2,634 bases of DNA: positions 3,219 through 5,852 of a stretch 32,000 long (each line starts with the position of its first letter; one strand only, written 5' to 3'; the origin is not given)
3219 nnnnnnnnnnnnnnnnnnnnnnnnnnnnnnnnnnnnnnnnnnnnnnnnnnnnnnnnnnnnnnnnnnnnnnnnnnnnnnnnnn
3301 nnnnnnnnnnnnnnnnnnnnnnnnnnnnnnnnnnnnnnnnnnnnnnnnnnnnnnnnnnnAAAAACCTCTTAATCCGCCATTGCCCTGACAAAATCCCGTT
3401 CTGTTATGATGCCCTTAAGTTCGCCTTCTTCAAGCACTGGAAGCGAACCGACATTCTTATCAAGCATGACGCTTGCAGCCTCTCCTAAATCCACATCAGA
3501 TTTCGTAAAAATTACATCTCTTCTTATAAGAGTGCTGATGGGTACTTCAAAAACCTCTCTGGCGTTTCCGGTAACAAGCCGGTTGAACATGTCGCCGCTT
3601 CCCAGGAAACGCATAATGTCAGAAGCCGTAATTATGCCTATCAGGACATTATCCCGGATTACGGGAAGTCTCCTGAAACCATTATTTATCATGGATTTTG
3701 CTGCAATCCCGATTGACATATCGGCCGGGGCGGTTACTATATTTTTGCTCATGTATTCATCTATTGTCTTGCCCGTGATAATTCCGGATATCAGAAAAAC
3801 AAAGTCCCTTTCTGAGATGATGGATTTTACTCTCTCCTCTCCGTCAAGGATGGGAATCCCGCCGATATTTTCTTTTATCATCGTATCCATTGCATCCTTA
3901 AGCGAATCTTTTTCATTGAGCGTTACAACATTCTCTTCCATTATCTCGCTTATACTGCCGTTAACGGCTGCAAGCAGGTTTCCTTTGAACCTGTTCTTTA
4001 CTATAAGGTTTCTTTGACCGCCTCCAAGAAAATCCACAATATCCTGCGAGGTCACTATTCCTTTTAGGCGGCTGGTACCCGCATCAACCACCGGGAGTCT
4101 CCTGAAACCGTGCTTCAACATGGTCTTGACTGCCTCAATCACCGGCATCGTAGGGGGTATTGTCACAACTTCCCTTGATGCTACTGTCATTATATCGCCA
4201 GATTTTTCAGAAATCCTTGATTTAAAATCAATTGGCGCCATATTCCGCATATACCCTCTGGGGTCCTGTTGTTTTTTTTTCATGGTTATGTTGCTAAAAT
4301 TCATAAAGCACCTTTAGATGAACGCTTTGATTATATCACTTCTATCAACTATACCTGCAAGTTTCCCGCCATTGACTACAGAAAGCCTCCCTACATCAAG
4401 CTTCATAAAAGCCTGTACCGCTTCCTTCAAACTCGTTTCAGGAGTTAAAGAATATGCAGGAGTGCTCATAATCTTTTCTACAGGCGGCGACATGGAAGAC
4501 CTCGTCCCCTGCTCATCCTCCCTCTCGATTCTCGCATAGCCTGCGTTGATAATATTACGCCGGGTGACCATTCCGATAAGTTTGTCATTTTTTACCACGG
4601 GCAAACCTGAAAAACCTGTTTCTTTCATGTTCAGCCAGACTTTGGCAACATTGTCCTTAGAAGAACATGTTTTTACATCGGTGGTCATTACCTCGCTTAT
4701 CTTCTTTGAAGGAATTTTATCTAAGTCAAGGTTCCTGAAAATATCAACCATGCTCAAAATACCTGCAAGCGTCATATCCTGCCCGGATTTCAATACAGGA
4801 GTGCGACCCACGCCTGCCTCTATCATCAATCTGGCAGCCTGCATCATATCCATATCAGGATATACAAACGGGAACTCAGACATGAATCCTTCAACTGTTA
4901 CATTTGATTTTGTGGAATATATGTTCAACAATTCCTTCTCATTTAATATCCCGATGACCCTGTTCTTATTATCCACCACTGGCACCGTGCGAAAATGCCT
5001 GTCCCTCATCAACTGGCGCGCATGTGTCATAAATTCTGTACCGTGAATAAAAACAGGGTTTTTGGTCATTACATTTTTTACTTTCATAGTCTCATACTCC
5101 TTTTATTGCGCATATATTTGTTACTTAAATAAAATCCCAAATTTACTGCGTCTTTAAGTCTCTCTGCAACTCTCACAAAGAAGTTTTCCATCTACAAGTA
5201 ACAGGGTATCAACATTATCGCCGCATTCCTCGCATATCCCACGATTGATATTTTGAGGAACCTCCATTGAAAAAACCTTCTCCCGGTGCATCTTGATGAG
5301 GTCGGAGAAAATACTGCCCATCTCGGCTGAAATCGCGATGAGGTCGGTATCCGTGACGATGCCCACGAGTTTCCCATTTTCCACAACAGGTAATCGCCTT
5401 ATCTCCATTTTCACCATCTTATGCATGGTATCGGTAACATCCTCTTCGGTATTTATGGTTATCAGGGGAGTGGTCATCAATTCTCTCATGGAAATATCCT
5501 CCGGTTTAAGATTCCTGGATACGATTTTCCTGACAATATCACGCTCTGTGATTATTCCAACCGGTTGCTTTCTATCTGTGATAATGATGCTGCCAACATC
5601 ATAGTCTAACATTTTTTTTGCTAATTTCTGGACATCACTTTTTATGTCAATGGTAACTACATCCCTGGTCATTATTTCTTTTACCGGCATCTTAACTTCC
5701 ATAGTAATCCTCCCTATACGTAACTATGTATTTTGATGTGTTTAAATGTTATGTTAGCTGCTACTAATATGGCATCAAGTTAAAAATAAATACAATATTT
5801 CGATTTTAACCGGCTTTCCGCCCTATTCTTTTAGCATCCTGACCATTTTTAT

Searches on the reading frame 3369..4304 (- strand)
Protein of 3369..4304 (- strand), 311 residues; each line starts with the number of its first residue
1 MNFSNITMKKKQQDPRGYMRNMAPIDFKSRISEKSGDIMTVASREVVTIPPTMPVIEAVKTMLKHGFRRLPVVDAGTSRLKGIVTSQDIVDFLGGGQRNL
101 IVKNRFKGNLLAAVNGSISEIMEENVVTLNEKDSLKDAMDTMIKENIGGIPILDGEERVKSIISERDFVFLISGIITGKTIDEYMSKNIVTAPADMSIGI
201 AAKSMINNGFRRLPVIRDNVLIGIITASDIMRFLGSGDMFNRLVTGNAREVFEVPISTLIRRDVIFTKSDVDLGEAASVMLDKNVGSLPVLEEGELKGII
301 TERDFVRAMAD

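Call 96: search_protein_families(library=pfam, proteins=[window:3369-4304:-], max_evalue=0.00001)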
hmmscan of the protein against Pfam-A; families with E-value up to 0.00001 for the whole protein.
window:3369-4304:- (311 aa): 1 family
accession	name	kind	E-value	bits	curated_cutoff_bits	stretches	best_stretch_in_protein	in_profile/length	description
PF00571.33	CBS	-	4e-58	194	24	4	41-93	4-55/57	CBS domain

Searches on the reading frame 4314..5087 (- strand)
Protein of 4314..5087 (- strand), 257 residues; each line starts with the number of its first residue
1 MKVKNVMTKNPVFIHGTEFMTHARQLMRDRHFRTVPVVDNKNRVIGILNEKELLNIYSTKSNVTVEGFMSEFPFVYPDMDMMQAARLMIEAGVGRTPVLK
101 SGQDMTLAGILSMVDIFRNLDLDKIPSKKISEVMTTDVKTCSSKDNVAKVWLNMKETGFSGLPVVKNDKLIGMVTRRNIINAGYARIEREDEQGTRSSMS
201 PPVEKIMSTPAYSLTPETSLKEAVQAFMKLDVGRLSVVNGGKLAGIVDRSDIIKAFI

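Call 96: search_protein_families(library=pfam, proteins=[window:4314-5087:-], max_evalue=0.00001)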
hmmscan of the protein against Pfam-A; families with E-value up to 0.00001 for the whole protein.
window:4314-5087:- (257 aa): 1 family
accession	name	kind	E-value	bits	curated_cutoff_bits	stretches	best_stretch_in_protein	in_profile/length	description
PF00571.33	CBS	-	2.4e-53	178.7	24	4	130-182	1-54/57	CBS domain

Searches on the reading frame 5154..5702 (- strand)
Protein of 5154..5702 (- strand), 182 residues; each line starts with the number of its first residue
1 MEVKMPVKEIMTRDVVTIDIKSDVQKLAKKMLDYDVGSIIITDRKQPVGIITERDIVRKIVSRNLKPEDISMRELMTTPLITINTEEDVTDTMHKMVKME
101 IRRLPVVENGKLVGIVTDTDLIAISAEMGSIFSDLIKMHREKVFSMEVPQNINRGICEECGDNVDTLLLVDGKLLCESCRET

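Call 96: search_protein_families(library=pfam, proteins=[window:5154-5702:-], max_evalue=0.00001)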
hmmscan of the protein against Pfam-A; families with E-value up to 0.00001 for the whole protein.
window:5154-5702:- (182 aa): 1 family
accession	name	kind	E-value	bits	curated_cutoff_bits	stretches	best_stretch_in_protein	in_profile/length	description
PF00571.33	CBS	-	6.3e-29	100.5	24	2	73-124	2-54/57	CBS domain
